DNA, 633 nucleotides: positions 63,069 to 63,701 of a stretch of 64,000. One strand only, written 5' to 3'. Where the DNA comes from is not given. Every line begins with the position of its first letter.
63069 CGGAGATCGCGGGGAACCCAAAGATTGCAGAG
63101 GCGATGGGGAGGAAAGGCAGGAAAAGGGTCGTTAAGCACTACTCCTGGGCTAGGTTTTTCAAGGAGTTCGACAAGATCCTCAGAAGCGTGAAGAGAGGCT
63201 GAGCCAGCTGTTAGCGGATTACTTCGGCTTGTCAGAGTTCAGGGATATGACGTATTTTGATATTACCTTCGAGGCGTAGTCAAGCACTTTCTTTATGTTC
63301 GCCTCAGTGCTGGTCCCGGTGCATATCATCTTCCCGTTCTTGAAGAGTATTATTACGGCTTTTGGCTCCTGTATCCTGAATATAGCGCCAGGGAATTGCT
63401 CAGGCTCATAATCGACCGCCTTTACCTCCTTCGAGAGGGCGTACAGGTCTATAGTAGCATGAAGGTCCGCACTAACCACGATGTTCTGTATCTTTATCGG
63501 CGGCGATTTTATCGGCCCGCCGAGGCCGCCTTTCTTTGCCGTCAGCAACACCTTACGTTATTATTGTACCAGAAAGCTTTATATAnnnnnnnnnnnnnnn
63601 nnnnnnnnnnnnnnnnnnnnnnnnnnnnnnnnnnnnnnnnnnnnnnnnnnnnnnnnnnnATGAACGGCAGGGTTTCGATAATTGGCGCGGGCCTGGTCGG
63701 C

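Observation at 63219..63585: Stand-alone single-repeat TBP: half of a TATA-binding protein with its own promoter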

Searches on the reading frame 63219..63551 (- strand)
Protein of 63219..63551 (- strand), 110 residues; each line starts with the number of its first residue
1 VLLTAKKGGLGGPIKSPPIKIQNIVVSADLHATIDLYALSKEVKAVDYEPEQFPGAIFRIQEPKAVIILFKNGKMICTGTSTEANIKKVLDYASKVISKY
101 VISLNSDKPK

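Call 3: search_protein_families(library=pfam, proteins=[window:63219-63551:-], max_evalue=1)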
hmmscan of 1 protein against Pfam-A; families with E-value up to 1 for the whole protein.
window:63219-63551:- (110 aa): 2 families
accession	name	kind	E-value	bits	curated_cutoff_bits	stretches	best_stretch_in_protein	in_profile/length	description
PF00352.27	TBP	-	3.5e-25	88.1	22.9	1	19-100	2-85/85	Transcription factor TFIID (or TATA-binding protein, TBP)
PF11858.14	DUF3378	-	0.032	14.9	27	1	50-87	24-61/76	Domain of unknown function (DUF3378)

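Call 4: search_protein_families(library=ncbifam, proteins=[window:63219-63551:-], max_evalue=1)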
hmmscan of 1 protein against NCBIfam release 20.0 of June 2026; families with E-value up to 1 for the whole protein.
window:63219-63551:- (110 aa): 10 families
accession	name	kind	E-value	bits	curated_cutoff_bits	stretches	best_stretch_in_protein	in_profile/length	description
NF001593.0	PRK00394.1-2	subfamily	3.7e-25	88.4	181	1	15-100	96-183/184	TATA-box-binding protein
NF001597.0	PRK00394.2-2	subfamily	1.7e-24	86.4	255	1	15-101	93-181/183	TATA-box-binding protein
NF001594.0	PRK00394.1-3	equivalog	9.8e-24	83.7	278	1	14-100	91-177/182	TATA-box-binding protein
NF001592.0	PRK00394.1-1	equivalog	1.4e-23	83.4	270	1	16-91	96-171/194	TATA-box-binding protein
NF001601.0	PRK00394.2-6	equivalog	7.1e-22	77.7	316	1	19-93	97-171/181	TATA-box-binding protein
NF001595.0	PRK00394.1-5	subfamily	7.3e-21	74.7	288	1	16-96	96-178/186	TATA-box-binding protein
NF001596.0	PRK00394.2-1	subfamily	1.7e-20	73.6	347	1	14-90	92-170/183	TATA-box-binding protein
NF001600.0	PRK00394.2-5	equivalog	2.8e-20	72.7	308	1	16-90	97-173/186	TATA-box-binding protein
NF001598.0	PRK00394.2-3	equivalog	3.1e-19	69.3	330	1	16-95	95-176/184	TATA-box-binding protein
NF001599.0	PRK00394.2-4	subfamily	1.3e-18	67.4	307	1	16-88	95-169/185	TATA-box-binding protein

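Call 5: search_solved_structures(query=window:63219-63551:-, max_evalue=1, show_alignments=3)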
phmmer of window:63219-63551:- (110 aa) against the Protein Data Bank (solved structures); distinct sequences matched with E-value up to 1: 39.
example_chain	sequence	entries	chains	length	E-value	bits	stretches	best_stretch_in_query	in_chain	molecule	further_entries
1mp9_A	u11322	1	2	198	1.1e-38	134.9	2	18-109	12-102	TATA-binding protein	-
2z8u_A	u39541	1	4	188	6e-35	122.9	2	13-91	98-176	TATA-box-binding protein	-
1pcz_A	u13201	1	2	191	9.3e-33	115.9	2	10-100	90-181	TATA-BINDING PROTEIN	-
1ais_A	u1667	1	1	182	1.1e-32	115.6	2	10-99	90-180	PROTEIN (TATA-BINDING PROTEIN)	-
1d3u_A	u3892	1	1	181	1.6e-32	115.1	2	10-90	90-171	TATA-BINDING PROTEIN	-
1vtl_E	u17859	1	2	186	1.8e-28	102.1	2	20-90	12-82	TATA BINDING PROTEIN (TBP)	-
1vto_A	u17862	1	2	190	1.9e-28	102.1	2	20-90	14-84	TATA BINDING PROTEIN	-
1qn3_A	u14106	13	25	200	2.2e-28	101.8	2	20-90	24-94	TRANSCRIPTION INITIATION FACTOR TFIID-1 | TATA-BOX-BINDING PROTEIN | PROTEIN (TATA BINDING PROTEIN (TBP))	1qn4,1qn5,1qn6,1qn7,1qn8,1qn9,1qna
9ow7_B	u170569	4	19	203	2.4e-28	101.7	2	20-90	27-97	TATA-box-binding protein 1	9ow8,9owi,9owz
6ueo_A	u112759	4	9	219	3.3e-28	101.3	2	20-90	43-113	TATA-box-binding protein 1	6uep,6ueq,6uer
6njq_B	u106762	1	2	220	3.4e-28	101.2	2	20-90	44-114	TATA-box-binding protein 1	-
1cdw_A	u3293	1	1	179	7.7e-27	96.9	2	20-98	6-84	PROTEIN (TATA BINDING PROTEIN (TBP))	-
7z7n_D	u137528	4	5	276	2.5e-26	95.2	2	9-99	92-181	Putative tata-box binding protein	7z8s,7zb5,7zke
4roc_B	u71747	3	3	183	3.1e-26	94.9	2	20-91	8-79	TATA-box-binding protein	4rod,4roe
5n9g_B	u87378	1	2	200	3.2e-26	94.9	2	20-91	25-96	TATA-box-binding protein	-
3asm_A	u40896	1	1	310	0.24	15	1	54-93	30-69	Ribonuclease HIII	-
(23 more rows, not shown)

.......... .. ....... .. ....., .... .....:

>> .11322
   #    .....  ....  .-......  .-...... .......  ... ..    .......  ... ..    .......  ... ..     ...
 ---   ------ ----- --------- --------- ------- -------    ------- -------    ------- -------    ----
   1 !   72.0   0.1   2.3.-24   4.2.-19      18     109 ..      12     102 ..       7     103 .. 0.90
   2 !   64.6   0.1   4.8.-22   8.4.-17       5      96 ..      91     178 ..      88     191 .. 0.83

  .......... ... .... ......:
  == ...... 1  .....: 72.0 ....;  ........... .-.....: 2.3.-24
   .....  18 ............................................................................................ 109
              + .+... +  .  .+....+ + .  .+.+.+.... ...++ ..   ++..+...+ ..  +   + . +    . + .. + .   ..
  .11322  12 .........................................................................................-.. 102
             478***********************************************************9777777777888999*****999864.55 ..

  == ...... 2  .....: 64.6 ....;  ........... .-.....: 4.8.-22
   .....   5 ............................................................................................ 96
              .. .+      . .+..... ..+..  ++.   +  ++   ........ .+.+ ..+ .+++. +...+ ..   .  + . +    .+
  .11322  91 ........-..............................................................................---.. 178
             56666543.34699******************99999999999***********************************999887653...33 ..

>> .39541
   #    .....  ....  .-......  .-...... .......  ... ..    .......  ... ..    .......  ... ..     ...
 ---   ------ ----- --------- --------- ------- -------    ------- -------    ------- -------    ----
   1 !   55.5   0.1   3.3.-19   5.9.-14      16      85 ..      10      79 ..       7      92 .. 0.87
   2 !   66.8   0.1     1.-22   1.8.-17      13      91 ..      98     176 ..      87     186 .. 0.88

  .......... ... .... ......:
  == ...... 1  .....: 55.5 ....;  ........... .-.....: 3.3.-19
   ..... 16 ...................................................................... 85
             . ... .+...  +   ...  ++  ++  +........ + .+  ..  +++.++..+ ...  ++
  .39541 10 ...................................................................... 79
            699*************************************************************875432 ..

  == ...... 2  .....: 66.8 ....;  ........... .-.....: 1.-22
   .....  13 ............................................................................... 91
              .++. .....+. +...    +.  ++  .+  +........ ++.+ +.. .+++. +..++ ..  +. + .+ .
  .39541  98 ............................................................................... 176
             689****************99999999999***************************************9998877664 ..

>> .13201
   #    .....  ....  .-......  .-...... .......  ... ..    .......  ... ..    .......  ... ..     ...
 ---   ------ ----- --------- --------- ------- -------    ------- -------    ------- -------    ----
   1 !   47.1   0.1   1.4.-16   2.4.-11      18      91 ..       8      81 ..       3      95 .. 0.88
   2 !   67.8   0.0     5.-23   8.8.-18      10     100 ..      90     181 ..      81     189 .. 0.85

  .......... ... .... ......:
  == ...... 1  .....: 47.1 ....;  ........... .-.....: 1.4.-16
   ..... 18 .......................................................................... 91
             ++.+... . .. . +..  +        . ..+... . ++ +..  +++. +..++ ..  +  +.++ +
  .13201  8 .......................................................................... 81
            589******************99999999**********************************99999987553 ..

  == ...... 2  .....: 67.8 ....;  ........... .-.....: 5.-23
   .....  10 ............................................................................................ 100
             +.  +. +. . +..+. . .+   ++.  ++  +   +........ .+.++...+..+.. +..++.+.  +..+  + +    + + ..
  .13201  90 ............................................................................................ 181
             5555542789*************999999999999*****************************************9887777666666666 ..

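Call 6: find_homologous_proteins(query=window:63219-63551:-)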
Query window:63219-63551:- (110 aa): 350 proteins with E <= 0.001 among 352 candidates; the best 120 are listed.
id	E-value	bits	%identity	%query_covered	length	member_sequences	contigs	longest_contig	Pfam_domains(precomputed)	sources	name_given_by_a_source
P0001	5.1e-61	221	97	99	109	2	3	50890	PF00352.28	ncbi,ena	-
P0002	2.7e-55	203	89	98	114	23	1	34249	PF00352.28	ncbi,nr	ncbi:MAG: hypothetical protein KGI06_05410 [Candidatus Micrarchaeota archaeon]|nr:hypothetical prote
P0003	1.4e-54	200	93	94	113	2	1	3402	PF00352.28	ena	-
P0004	6.9e-52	192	93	90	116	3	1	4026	PF00352.28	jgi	jgi:transcription initiation factor TFIID TATA-box-binding protein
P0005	4.3e-51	189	90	97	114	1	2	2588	PF00352.28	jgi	-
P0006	5.0e-51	189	93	88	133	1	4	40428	PF00352.28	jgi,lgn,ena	jgi:transcription initiation factor TFIID TATA-box-binding protein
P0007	1.5e-50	188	94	87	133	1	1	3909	PF00352.28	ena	-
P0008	1.5e-50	188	94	87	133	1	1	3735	PF00352.28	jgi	-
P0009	8.5e-50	185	92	87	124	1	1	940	PF00352.28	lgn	-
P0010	1.0e-49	185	83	95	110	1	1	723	PF00352.28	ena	-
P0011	2.1e-49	184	92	87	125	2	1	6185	PF00352.28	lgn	-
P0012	3.7e-49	183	86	93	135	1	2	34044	PF00352.28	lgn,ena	-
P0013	7.7e-49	182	88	90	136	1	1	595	PF00352.28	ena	-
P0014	8.4e-49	182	92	87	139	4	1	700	PF00352.28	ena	-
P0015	3.0e-48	180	92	87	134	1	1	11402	PF00352.28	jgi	jgi:transcription initiation factor TFIID TATA-box-binding protein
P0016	5.8e-48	179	90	85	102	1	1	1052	PF00352.28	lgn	-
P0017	6.5e-48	179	89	86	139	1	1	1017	PF00352.28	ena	-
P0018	1.0e-47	178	89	86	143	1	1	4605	PF00352.28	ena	-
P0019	1.1e-47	178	89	86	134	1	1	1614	PF00352.28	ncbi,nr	ncbi:MAG: hypothetical protein KGH66_04210 [Candidatus Micrarchaeota archaeon]|nr:hypothetical prote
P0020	1.1e-47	178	89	86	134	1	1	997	PF00352.28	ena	-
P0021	1.7e-47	178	87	89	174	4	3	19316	PF00352.28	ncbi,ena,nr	ncbi:MAG TPA: hypothetical protein VMV00_03340 [Candidatus Baltobacteraceae bacterium]|nr:hypothetic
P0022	1.7e-47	178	84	93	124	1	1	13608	PF00352.28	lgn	-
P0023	2.3e-47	177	89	85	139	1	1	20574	PF00352.28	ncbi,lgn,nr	ncbi:MAG: hypothetical protein KGH58_01475 [Candidatus Micrarchaeota archaeon]|nr:hypothetical prote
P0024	5.1e-47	176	87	85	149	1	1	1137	PF00352.28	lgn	-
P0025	1.8e-46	174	90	85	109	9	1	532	PF00352.28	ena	-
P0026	1.9e-46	174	86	86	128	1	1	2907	PF00352.28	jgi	jgi:transcription initiation factor TFIID TATA-box-binding protein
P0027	2.3e-46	174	85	88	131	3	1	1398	PF00352.28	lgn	-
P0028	4.4e-46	173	78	95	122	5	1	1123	PF00352.28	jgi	-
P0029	9.0e-46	172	84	90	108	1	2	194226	PF00352.28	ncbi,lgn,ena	-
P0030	1.1e-45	172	86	87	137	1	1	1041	PF00352.28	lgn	-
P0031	1.6e-45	171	82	92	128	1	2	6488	PF00352.28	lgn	-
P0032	2.7e-45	171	81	95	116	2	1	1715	PF00352.28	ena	-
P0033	5.1e-45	170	79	95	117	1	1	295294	PF00352.28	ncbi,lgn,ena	-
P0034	5.9e-45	170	80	91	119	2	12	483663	PF00352.28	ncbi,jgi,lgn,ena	jgi:transcription initiation factor TFIID TATA-box-binding protein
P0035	8.4e-45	169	85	91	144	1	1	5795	PF00352.28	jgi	jgi:transcription initiation factor TFIID TATA-box-binding protein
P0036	1.1e-44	169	86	86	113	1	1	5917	PF00352.28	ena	-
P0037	1.2e-44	169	86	85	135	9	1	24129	PF00352.28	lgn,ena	-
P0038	1.5e-44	168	85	90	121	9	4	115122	PF00352.28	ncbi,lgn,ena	-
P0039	1.5e-44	168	80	94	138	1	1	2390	PF00352.28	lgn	-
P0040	1.6e-44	168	84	91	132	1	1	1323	PF00352.28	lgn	-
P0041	2.2e-44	168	89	81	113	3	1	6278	PF00352.28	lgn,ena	-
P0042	4.0e-44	167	83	84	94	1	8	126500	PF00352.28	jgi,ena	jgi:transcription initiation factor TFIID TATA-box-binding protein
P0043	5.0e-44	167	84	84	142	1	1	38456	PF00352.28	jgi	jgi:transcription initiation factor TFIID TATA-box-binding protein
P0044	5.8e-44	166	86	84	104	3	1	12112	PF00352.28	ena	-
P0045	7.7e-44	166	87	81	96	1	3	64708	PF00352.28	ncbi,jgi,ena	ncbi:MAG: hypothetical protein ACP5NE_01360 [Candidatus Micrarchaeia archaeon]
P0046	1.1e-43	165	84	82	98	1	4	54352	PF00352.28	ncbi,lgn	-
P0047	1.5e-43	165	86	85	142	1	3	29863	PF00352.28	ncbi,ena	-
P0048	1.8e-43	165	84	85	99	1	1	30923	PF00352.28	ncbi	ncbi:MAG: hypothetical protein ACP5TL_01295 [Candidatus Micrarchaeia archaeon]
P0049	1.9e-43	165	80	85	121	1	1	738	PF00352.28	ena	-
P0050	2.7e-43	164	85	84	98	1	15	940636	PF00352.28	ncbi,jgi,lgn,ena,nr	ncbi:MAG: hypothetical protein M1360_01810 [Candidatus Marsarchaeota archaeon]|jgi:transcription ini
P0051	2.8e-43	164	78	91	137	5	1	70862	PF00352.28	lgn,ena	-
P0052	3.0e-43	164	73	98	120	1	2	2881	PF00352.28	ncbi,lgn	-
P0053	3.3e-43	164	83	85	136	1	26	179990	PF00352.28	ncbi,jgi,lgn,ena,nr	ncbi:MAG: hypothetical protein M1448_00580 [Candidatus Marsarchaeota archaeon]|jgi:transcription ini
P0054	3.3e-43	164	86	83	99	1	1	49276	PF00352.28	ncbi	ncbi:MAG: hypothetical protein ACP5UH_00640 [Candidatus Micrarchaeia archaeon]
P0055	3.4e-43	164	83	85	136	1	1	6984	PF00352.28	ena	-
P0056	3.5e-43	164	83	85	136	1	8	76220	PF00352.28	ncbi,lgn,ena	-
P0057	3.6e-43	164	83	85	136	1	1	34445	PF00352.28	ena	-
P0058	4.5e-43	164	85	85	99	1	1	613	PF00352.28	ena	-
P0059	5.4e-43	163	83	86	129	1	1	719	PF00352.28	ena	-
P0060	5.4e-43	163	89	79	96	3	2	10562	PF00352.28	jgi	jgi:transcription initiation factor TFIID TATA-box-binding protein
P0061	5.7e-43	163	84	81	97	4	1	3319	PF00352.28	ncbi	ncbi:MAG: hypothetical protein QXR58_03110 [Candidatus Micrarchaeaceae archaeon]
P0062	6.5e-43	163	82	87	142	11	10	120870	PF00352.28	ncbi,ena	-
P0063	6.7e-43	163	92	77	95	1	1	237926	PF00352.28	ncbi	ncbi:MAG: hypothetical protein ACREBH_03610 [Candidatus Micrarchaeaceae archaeon]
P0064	1.1e-42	162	82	84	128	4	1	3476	PF00352.28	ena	-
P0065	1.2e-42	162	86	83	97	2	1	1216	PF00352.28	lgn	-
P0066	1.4e-42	162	87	82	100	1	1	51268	PF00352.28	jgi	jgi:transcription initiation factor TFIID TATA-box-binding protein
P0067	1.5e-42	162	87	81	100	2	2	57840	PF00352.28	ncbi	ncbi:MAG: hypothetical protein ACP5K5_00040 [Candidatus Micrarchaeia archaeon]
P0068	1.6e-42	162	89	79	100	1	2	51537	PF00352.28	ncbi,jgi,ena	-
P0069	1.7e-42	162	82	82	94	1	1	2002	PF00352.28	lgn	-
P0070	2.3e-42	161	80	85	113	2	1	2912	PF00352.28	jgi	-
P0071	3.0e-42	161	84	81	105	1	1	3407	PF00352.28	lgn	-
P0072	3.6e-42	161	85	80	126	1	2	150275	PF00352.28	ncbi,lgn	-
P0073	3.7e-42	161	80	84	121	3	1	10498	PF00352.28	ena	-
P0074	3.9e-42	161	80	85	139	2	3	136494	PF00352.28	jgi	jgi:TATA-box binding protein (TBP) (component of TFIID and TFIIIB)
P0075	4.3e-42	160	89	79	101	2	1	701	PF00352.28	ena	-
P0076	4.4e-42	160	84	84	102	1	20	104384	PF00352.28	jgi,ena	jgi:transcription initiation factor TFIID TATA-box-binding protein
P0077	5.4e-42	160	83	84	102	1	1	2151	PF00352.28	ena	-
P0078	5.6e-42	160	83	80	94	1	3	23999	PF00352.28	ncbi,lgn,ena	-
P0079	5.8e-42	160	82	85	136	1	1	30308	PF00352.28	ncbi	-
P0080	5.9e-42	160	84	84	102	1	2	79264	PF00352.28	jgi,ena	-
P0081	6.0e-42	160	88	78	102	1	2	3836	PF00352.28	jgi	-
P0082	6.4e-42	160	82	82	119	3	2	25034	PF00352.28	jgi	jgi:transcription initiation factor TFIID TATA-box-binding protein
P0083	6.6e-42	160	80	85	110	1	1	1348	PF00352.28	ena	-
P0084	7.1e-42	160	88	78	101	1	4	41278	PF00352.28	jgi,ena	-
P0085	7.5e-42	160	82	84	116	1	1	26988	PF00352.28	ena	-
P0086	7.9e-42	160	88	78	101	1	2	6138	PF00352.28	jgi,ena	-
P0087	8.3e-42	159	82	82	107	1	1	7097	PF00352.28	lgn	-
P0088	9.5e-42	159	88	78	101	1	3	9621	PF00352.28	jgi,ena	-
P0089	1.1e-41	159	83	84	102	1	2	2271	PF00352.28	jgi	-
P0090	1.3e-41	159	82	81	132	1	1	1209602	PF00352.28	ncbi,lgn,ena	-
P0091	1.3e-41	159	86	79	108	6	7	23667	PF00352.28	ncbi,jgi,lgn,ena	jgi:transcription initiation factor TFIID TATA-box-binding protein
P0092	1.4e-41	159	80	84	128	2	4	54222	PF00352.28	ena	-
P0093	1.6e-41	159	82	81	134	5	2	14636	PF00352.28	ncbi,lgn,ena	-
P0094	1.6e-41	159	78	91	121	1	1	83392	PF00352.28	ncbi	-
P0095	1.6e-41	159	83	84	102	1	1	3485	PF00352.28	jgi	-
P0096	1.8e-41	158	87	78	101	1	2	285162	PF00352.28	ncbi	ncbi:MAG: hypothetical protein RXR32_01080 [Candidatus Micrarchaeota archaeon]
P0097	1.9e-41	158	87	78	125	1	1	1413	PF00352.28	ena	-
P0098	1.9e-41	158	87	78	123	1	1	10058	PF00352.28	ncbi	-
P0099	2.0e-41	158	81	82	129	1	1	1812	PF00352.28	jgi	jgi:transcription initiation factor TFIID TATA-box-binding protein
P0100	2.1e-41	158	88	78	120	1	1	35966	PF00352.28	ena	-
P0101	2.2e-41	158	80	84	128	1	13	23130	PF00352.28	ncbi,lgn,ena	-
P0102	2.2e-41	158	80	84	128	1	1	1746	PF00352.28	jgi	jgi:transcription initiation factor TFIID TATA-box-binding protein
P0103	2.7e-41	158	87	78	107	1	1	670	PF00352.28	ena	-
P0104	2.7e-41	158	87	79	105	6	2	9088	PF00352.28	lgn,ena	-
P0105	3.1e-41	158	79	84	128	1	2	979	PF00352.28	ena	-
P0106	3.2e-41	158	78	92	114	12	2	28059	PF00352.28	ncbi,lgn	-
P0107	3.2e-41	158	85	79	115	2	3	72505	PF00352.28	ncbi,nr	ncbi:MAG: hypothetical protein KGH61_00585 [Candidatus Micrarchaeota archaeon]|nr:hypothetical prote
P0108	3.4e-41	157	83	81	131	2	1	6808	PF00352.28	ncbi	-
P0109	4.0e-41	157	87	78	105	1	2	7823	PF00352.28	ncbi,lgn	-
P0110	4.0e-41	157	84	80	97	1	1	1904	PF00352.28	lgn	-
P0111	4.0e-41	157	87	79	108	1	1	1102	PF00352.28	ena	-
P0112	4.2e-41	157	86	78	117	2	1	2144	PF00352.28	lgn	-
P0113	4.9e-41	157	86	77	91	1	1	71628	PF00352.28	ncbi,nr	ncbi:MAG: hypothetical protein KGH98_01650 [Candidatus Micrarchaeota archaeon]|nr:hypothetical prote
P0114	5.4e-41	157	86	79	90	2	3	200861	PF00352.28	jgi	jgi:transcription initiation factor TFIID TATA-box-binding protein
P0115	5.7e-41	157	89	77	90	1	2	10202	PF00352.28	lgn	-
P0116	5.8e-41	157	85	79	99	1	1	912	PF00352.28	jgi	-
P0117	6.6e-41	157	91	75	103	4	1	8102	PF00352.28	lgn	-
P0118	7.3e-41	156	86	79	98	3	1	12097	PF00352.28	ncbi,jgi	-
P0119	8.5e-41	156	77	84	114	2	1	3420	PF00352.28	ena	-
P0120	1.2e-40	156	80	84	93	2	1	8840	PF00352.28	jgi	jgi:transcription initiation factor TFIID TATA-box-binding protein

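Call 21: find_encoding_contigs(protein=P0090, flank=10000, max_places=2)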
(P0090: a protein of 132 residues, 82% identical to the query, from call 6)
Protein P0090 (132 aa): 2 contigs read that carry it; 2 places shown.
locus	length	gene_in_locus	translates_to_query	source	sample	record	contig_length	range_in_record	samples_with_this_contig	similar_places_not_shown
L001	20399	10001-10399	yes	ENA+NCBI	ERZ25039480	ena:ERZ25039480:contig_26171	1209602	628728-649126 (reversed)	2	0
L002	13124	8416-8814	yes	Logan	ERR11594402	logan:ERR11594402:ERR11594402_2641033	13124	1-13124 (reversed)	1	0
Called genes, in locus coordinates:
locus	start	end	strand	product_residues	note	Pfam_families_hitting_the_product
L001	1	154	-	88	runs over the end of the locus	-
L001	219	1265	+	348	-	PF00146:NADHdh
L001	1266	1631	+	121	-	PF13534:Fer4_17 (faint), PF12797:Fer4_2 (faint), PF13237:Fer4_10, PF14697:Fer4_21, PF12837:Fer4_6 (faint), PF12838:Fer4_7, PF13187:Fer4_9, PF00037:Fer4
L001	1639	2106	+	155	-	PF00499:Oxidored_q3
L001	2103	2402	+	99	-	PF00420:Oxidored_q2 (weak)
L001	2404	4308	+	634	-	PF00662:Proton_antipo_N (weak), PF00361:Proton_antipo_M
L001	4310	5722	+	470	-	PF00361:Proton_antipo_M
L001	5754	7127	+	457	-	PF00361:Proton_antipo_M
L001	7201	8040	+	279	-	-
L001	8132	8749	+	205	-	-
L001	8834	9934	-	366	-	PF01266:DAO, PF01494:FAD_binding_3 (weak), PF05834:Lycopene_cycl (faint), PF13450:NAD_binding_8 (faint)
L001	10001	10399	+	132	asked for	PF00352:TBP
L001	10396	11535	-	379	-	PF13439:Glyco_transf_4, PF20706:GT4-conflict (weak), PF00534:Glycos_transf_1, PF13692:Glyco_trans_1_4, PF13524:Glyco_trans_1_2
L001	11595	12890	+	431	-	PF02881:SRP54_N, PF00448:SRP54, PF01656:CbiA (weak), PF02978:SRP_SPB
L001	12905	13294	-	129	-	-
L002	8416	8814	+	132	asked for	PF00352:TBP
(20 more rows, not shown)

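Call 27: find_encoding_contigs(protein=P0050, flank=10000, max_places=1)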
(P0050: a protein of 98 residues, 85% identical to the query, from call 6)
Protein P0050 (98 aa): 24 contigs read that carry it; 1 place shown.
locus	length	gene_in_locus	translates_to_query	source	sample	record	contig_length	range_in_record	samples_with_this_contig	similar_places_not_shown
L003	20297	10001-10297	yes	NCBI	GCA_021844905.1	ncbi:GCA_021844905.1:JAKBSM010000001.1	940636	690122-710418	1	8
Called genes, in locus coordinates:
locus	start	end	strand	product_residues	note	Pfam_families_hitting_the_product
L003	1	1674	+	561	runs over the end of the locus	PF07705:CARDB (weak)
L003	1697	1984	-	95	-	-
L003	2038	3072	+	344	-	PF00146:NADHdh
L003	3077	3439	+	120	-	PF13183:Fer4_8 (faint), PF13484:Fer4_16 (faint), PF00037:Fer4 (weak), PF13237:Fer4_10, PF14697:Fer4_21, PF12838:Fer4_7, PF13187:Fer4_9, PF00037:Fer4 (weak), +3 more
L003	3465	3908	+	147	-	PF00499:Oxidored_q3 (weak)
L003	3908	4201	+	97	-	PF00420:Oxidored_q2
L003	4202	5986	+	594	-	PF00361:Proton_antipo_M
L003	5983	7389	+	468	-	PF00361:Proton_antipo_M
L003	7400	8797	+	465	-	PF00361:Proton_antipo_M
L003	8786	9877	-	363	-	PF01266:DAO (weak), PF01494:FAD_binding_3, PF05834:Lycopene_cycl (faint)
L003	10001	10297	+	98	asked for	PF00352:TBP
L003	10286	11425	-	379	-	PF13439:Glyco_transf_4, PF00534:Glycos_transf_1, PF13692:Glyco_trans_1_4, PF13524:Glyco_trans_1_2 (weak)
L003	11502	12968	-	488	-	PF00344:SecY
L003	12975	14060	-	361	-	-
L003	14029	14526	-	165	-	-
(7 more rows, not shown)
